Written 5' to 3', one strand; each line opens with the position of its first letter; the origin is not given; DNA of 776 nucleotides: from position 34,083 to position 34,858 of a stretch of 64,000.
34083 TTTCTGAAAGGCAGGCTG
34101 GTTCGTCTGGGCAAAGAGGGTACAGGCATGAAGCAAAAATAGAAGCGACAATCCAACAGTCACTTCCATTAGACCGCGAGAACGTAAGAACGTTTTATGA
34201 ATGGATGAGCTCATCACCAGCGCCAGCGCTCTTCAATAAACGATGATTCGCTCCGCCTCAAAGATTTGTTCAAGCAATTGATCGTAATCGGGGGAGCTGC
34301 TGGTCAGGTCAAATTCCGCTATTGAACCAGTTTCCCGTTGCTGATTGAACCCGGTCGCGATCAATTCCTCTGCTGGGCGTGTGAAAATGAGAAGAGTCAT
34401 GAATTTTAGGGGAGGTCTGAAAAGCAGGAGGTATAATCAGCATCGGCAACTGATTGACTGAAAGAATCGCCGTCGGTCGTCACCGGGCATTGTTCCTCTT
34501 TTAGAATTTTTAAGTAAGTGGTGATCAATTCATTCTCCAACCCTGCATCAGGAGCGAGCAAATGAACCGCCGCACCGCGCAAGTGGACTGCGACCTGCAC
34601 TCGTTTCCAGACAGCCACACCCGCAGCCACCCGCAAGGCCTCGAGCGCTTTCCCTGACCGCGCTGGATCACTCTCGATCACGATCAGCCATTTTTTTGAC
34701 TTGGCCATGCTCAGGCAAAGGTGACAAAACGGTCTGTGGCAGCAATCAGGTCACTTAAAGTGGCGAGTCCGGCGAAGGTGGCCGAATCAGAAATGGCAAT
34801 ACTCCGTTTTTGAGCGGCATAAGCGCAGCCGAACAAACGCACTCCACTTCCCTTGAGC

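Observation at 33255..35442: Receiver protein + miniaturised DsrE/F/H (TusD/C/B)-like trio + secreted phosphatase-fold::cytochrome c' fusion in one tightly packed operon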

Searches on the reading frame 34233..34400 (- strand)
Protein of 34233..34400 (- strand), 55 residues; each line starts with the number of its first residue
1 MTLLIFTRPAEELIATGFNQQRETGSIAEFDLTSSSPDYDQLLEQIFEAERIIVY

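Call 3: search_protein_families(library=pfam, proteins=[window:34233-34400:-], max_evalue=1)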
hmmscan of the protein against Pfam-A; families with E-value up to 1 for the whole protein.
window:34233-34400:- (55 aa): 0 families

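Call 4: search_protein_families(library=ncbifam, proteins=[window:34233-34400:-], max_evalue=1)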
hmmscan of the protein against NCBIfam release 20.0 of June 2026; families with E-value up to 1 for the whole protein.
window:34233-34400:- (55 aa): 0 families

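Call 24: search_solved_structures(query=A3, max_evalue=10, show_alignments=2)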
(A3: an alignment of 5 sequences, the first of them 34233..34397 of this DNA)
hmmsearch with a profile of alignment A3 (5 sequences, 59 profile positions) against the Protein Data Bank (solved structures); distinct sequences matched with E-value up to 10: 3.
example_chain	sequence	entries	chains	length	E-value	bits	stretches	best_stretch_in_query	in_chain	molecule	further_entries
3fd2_A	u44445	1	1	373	0.13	15.8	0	40-57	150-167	Site-specific DNA endonuclease I-MsoI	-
4ob1_A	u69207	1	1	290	0.37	14.4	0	7-41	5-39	Cobalt-containing nitrile hydratase subunit alpha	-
7vss_A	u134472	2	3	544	0.51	13.9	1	37-56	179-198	Phosphoglucomutase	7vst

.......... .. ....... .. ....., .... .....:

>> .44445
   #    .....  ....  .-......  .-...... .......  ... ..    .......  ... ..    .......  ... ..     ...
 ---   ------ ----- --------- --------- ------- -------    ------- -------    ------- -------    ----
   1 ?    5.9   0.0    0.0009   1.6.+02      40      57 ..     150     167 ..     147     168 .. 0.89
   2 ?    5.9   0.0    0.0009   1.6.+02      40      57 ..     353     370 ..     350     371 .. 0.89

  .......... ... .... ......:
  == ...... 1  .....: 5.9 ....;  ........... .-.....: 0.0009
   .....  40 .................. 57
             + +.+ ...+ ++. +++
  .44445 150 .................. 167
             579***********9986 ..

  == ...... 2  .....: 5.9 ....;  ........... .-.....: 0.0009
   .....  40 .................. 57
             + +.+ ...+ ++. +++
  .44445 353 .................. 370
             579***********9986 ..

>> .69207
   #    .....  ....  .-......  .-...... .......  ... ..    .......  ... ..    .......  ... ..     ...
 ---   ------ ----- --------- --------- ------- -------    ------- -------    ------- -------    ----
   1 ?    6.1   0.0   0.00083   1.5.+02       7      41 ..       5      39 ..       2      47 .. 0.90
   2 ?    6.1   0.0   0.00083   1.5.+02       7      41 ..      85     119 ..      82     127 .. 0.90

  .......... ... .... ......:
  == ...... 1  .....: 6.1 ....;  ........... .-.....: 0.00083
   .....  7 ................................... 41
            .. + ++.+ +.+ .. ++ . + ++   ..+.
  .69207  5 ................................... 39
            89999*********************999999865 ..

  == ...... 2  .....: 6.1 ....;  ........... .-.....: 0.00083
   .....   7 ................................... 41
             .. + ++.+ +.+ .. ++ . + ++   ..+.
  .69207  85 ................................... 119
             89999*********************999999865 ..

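Call 34: find_homologous_proteins(query=window:34236-34400:-, max_evalue=0.01)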
Query window:34236-34400:- (55 aa): 1 proteins with E <= 0.01 among 1 candidates.
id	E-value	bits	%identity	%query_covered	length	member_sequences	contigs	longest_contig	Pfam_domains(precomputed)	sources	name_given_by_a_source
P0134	4.8e-27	109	100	100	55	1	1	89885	-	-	-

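Call 60: predict_structure(alignment_id=A8)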
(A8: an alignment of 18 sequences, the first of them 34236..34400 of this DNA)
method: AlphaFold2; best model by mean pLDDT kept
length: 55 residues; sequences in the alignment: 18
mean_pLDDT: 82.9   pTM: 0.64
mean pLDDT of the five models: 82.9, 82.0, 81.5, 81.5, 81.4
residues with pLDDT >= 90: 23; 70-90: 19; 50-70: 13; < 50: 0
segments of 3 or more residues with pLDDT < 50: none
pLDDT, mean of each block of 10 residues (from residue 1): 86 64 76 91 94 87
secondary structure, 60 per line:
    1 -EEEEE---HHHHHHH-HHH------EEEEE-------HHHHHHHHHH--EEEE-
elements in order: E2-6 H10-16 E27-31 H39-48 E51-54

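Call 66: fold_search(model_id=the predicted structure, library=pdb)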
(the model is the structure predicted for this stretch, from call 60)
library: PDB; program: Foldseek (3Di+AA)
matches with E <= 10: 364; with E <= 0.001: 0
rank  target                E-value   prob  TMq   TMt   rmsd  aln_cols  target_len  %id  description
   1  5yer_A                7.6e-01  0.14  0.37  0.16   4.8        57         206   18  Regulatory domain of HypT from Salmonella typhimurium (Bromide ion-bound) (released 2018-11-28)
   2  5ydo                  8.7e-01  0.13  0.37  0.16   4.7        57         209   18  Regulatory domain of HypT from Salmonella typhimurium (apo-form) (released 2018-11-28)
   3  6bi4_B                1.0e+00  0.11  0.32  0.09   7.9        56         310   18  2.9 Angstrom Resolution Crystal Structure of dTDP-Glucose 4,6-dehydratase (rfbB) from Bacillus anthracis str. Ames in  (released 2017-11-08)
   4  3od1_A                1.1e+00  0.16  0.43  0.10   4.2        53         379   15  The crystal structure of an ATP phosphoribosyltransferase regulatory subunit/histidyl-tRNA synthetase from Bacillus ha (released 2010-08-25)
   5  6jfy_D                1.2e+00  0.15  0.45  0.06   4.3        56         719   23  GluK3 receptor trapped in Desensitized state (released 2019-07-24)
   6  4cu5_A                1.2e+00  0.12  0.38  0.28   7.8        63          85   16  C-terminal domain of endolysin from phage CD27L is a trigger and release factor (released 2014-08-06)
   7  6bi4_A                1.2e+00  0.10  0.32  0.09   7.9        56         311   18  2.9 Angstrom Resolution Crystal Structure of dTDP-Glucose 4,6-dehydratase (rfbB) from Bacillus anthracis str. Ames in  (released 2017-11-08)
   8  9mzs_D                1.3e+00  0.18  0.49  0.06   4.1        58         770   16  cryoEM structure of GluK2 bound to BPAM344 and glutamate in the non-active state, composite map (released 2026-04-08)
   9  9b36_A                1.3e+00  0.15  0.46  0.05   4.7        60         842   13  Open state of kainate receptor GluK2 in complex with agonist glutamate and positive allosteric modulator BPAM344 bound (released 2024-05-22)
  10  3mt5                  1.3e+00  0.10  0.37  0.06   7.8        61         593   13  Crystal Structure of the Human BK Gating Apparatus (released 2010-06-09)
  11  9omi_B                1.6e+00  0.08  0.33  0.10   8.2        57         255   23  WrtF fucosyltransferase - GDP (released 2025-10-29)
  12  4nfy_A                1.7e+00  0.21  0.54  0.14   3.5        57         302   16  Crystal Structure of 3-phosphoglycerate Dehydrogenase from Entamoeba histolytica (released 2014-10-08)
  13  8gc2_A                1.7e+00  0.11  0.41  0.05   5.4        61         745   16  Domoate-bound GluK2 kainate receptor in partially-open conformation 1 (released 2024-03-13)
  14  8ghg_C                1.8e+00  0.06  0.29  0.04   8.0        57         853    9  Cryo-EM structure of hSlo1 in digitonin, Ca2+-free and EDTA-free (released 2023-05-10)
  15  7bkb_F                1.9e+00  0.15  0.45  0.25   4.6        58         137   16  Formate dehydrogenase - heterodisulfide reductase - formylmethanofuran dehydrogenase complex from Methanospirillum hun (released 2021-09-29)
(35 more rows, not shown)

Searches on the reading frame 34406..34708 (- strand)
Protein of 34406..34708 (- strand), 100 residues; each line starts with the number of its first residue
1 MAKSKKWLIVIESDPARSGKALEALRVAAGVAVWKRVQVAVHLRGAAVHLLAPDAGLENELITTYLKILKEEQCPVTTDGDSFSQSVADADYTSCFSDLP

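Call 3: search_protein_families(library=pfam, proteins=[window:34406-34708:-], max_evalue=1)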
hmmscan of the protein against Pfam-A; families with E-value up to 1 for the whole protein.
window:34406-34708:- (100 aa): 0 families

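Call 4: search_protein_families(library=ncbifam, proteins=[window:34406-34708:-], max_evalue=1)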
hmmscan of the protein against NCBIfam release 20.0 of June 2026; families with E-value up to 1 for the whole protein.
window:34406-34708:- (100 aa): 0 families

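Call 23: search_solved_structures(query=A2, max_evalue=10, show_alignments=2)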
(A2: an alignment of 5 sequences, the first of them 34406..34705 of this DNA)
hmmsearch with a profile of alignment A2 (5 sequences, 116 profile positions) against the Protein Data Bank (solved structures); distinct sequences matched with E-value up to 10: 0.

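Call 41: search_protein_representatives(protein=window:34409-34708:-)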
Query: 100 residues. Proteins with E-value up to 0.001 (for the whole library): 129; up to 1e-10: 4; up to 1e-30: 1. The best 129 are listed.
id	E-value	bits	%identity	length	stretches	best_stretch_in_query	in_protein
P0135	1.4e-58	211.1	100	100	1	1-100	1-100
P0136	3.3e-14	69.0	30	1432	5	20-82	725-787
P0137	1.9e-11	60.2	47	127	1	5-82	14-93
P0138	5.3e-11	58.7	57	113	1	8-72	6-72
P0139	1.9e-10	57.0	38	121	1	4-84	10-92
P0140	3.3e-09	53.0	44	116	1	4-76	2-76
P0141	5.1e-09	52.4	47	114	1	6-82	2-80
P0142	8.8e-09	51.6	42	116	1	8-85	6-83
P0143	8.9e-09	51.6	40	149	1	6-83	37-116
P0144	1.4e-08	51.0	43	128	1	6-81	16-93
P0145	1.8e-08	50.7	48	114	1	8-83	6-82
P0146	2.2e-08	50.4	41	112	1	5-85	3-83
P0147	2.4e-08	50.2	43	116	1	5-81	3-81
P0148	3.1e-08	49.9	43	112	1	7-82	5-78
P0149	3.7e-08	49.7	41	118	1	3-82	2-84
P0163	3.0e-07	46.8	36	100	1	5-85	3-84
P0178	2.2e-06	43.9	35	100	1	6-88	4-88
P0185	5.9e-06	42.6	36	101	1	1-87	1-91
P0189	8.4e-06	42.1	54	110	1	5-55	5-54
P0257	7.2e-04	35.9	36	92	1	6-80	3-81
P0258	7.2e-04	35.9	37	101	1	8-86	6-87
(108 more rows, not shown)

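Call 44: search_protein_families(library=pfam, alignment_id=A6, max_evalue=0.01)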
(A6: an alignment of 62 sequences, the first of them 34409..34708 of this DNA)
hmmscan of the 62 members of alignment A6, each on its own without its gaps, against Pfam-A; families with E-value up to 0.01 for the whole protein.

A. member 1, window:34409-34708:- (100 aa): 0 families

B. families by the number of members that match (of 62 scanned): 1 family
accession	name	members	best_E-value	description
PF02635.20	DsrE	18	3.8e-06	DsrE/DsrF-like family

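Call 47: predict_structure(alignment_id=A6)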
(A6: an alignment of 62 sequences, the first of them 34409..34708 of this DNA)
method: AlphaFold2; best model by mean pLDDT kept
length: 100 residues; sequences in the alignment: 62
mean_pLDDT: 93.6   pTM: 0.85
mean pLDDT of the five models: 93.6, 93.4, 92.9, 92.8, 92.2
residues with pLDDT >= 90: 85; 70-90: 12; 50-70: 3; < 50: 0
segments of 3 or more residues with pLDDT < 50: none
pLDDT, mean of each block of 10 residues (from residue 1): 92 94 98 97 96 82 97 95 91 93
secondary structure, 60 per line:
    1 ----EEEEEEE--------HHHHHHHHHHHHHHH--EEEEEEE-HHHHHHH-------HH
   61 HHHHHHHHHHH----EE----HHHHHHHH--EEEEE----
elements in order: E5-11 H20-34 E37-43 H45-51 H59-71 H82-89 E92-96

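Call 51: fold_search(model_id=the predicted structure, library=pdb)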
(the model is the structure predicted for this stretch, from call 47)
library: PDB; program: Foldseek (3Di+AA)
matches with E <= 10: 1376; with E <= 0.001: 0
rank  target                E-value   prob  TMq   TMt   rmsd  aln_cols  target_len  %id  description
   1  2hy5_A                4.1e-03  1.00  0.72  0.57   3.0       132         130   11  Crystal structure of DsrEFH (released 2006-09-19)
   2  2hy5_B                7.3e-03  1.00  0.62  0.49   8.1       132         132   16  Crystal structure of DsrEFH (released 2006-09-19)
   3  4d82_C                9.4e-03  0.90  0.40  0.19   8.8       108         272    7  Metallosphera sedula Vps4 crystal structure (released 2015-11-25)
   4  5vqa                  9.4e-03  0.72  0.34  0.12   9.0       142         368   10  Structure of human TRIP13, ATP-bound form (released 2017-06-14)
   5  4lgm                  1.1e-02  0.63  0.33  0.17   9.0       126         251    9  Crystal Structure of Sulfolobus solfataricus Vps4 (released 2013-11-06)
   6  3pnx_A                2.2e-02  1.00  0.65  0.44   4.5       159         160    9  Crystal structure of a putative sulfurtransferase dsrE (Swol_2425) from Syntrophomonas wolfei str. Goettingen at 1.92  (released 2010-12-15)
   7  4d82_A                2.2e-02  0.84  0.41  0.19   8.6       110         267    6  Metallosphera sedula Vps4 crystal structure (released 2015-11-25)
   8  4f9f_C                2.8e-02  0.91  0.48  0.15   5.2       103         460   14  Crystal Structure of VldE, the pseudo-glycosyltransferase, in complex with GDP and Trehalose (released 2012-10-17)
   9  5wc2                  3.2e-02  0.44  0.32  0.12   8.9       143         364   11  Crystal Structure of ADP-bound human TRIP13 (released 2018-04-25)
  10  5vfp_B                3.2e-02  0.35  0.29  0.12   9.7       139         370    9  Nucleotide-driven Triple-state Remodeling of the AAA-ATPase Channel in the Activated Human 26S Proteasome (released 2018-07-18)
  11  4lcb                  3.8e-02  0.82  0.44  0.21   9.1       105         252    8  Structure of Vps4 homolog from Acidianus hospitalis (released 2013-11-06)
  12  8cxo                  3.8e-02  0.77  0.42  0.11   5.6       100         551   12  Cryo-EM structure of the unliganded mSMO-PGS2 in a lipidic environment (released 2022-08-03)
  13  6hcd_B                3.8e-02  0.57  0.32  0.26   7.6        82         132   21  Structure of universal stress protein from Archaeoglobus fulgidus (released 2018-08-29)
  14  4f9f_B                3.8e-02  0.33  0.27  0.08   9.0       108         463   11  Crystal Structure of VldE, the pseudo-glycosyltransferase, in complex with GDP and Trehalose (released 2012-10-17)
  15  3t7d_A                4.1e-02  0.72  0.40  0.13   5.7        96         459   14  Vall from streptomyces hygroscopicus in complex with trehalose (released 2012-08-01)
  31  3pnx_B                6.0e-02  0.93  0.54  0.37   7.8       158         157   11  Crystal structure of a putative sulfurtransferase dsrE (Swol_2425) from Syntrophomonas wolfei str. Goettingen at 1.92  (released 2010-12-15)
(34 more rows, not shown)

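Call 72: find_encoding_contigs(protein=P0189, flank=5000, max_places=2)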
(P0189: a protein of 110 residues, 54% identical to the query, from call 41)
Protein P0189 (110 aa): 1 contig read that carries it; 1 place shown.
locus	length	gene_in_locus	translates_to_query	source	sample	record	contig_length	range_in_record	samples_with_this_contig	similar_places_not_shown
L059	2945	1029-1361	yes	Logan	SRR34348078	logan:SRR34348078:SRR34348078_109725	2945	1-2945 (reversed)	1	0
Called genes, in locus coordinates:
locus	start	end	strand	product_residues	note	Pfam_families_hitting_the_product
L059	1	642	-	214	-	?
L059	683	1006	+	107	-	-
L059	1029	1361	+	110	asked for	-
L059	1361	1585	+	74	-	-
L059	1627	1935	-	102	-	PF00111:Fer2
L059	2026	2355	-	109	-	PF01521:Fe-S_biosyn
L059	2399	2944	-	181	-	?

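Call 73: find_encoding_contigs(protein=P0257, flank=5000, max_places=2)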
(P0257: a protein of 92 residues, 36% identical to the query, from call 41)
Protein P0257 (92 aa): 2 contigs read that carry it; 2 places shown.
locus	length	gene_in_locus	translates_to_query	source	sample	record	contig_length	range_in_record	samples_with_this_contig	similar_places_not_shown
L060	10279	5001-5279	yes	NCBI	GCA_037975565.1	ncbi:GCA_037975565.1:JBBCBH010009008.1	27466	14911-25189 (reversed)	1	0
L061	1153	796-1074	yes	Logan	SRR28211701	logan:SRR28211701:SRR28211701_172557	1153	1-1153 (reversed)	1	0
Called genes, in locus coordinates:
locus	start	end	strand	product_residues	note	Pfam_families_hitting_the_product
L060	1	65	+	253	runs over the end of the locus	PF01258:zf-dskA_traR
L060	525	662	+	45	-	PF00830:Ribosomal_L28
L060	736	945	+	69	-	-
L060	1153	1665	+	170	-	PF00027:cNMP_binding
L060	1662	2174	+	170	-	PF00027:cNMP_binding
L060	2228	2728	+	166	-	PF00027:cNMP_binding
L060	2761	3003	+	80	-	PF03773:ArsP_1 (weak)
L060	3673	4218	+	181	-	-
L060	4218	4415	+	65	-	PF21537:DUF1980_C (weak)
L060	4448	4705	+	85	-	-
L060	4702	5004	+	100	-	-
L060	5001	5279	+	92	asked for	-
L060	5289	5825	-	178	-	PF22769:DCD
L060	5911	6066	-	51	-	-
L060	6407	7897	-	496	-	PF01384:PHO4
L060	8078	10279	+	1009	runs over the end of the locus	PF13385:Laminin_G_3, PF14498:Glyco_hyd_65N_2, PF22124:Glyco_hydro_95_cat, PF21307:Glyco_hydro_95_C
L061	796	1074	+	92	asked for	-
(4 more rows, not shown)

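Call 90: search_solved_structures(query=A6, max_evalue=10, show_alignments=1)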
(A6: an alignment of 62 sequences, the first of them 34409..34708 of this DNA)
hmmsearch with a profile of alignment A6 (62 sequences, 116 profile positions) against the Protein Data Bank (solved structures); distinct sequences matched with E-value up to 10: 2.
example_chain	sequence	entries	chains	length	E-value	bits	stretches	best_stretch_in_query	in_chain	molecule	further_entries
7aal_A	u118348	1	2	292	0.46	14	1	37-106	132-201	Proline-serine-threonine phosphatase-interacting protein 1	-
7aam_A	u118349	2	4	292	0.46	14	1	37-106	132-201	Proline-serine-threonine phosphatase-interacting protein 1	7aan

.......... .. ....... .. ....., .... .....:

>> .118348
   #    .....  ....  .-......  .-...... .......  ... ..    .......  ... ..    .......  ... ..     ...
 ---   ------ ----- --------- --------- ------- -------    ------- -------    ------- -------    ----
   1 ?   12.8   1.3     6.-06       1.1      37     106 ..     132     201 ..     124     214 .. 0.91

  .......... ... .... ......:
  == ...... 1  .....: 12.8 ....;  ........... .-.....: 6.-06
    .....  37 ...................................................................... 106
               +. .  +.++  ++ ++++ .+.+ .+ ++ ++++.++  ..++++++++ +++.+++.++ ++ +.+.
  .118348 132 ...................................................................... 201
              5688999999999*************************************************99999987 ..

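Call 99: search_protein_families(library=pfam, proteins=[L060:4448-4702:+], max_evalue=0.01)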
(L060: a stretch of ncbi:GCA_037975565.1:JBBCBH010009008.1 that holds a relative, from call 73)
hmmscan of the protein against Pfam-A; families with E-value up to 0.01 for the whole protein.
L060:4448-4702:+ (85 aa): 1 family
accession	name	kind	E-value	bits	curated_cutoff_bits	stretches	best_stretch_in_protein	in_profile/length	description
PF03966.22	Trm112p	-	0.00023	21.4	22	1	3-38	1-18/40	Trm112p-like protein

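Call 100: search_protein_families(library=ncbifam, proteins=[L060:4448-4702:+], max_evalue=0.1)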
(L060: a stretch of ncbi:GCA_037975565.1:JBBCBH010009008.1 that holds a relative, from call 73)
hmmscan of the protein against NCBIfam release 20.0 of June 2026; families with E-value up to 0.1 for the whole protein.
L060:4448-4702:+ (85 aa): 2 families
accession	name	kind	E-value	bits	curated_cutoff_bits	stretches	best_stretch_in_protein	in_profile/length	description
NF038101.1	Trm112_arch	equivalog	0.00043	20.4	77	1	5-74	4-54/59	methytransferase partner Trm112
NF008806.0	PRK11827.1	equivalog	0.0013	18.7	126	0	63-79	35-51/60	protein YcaR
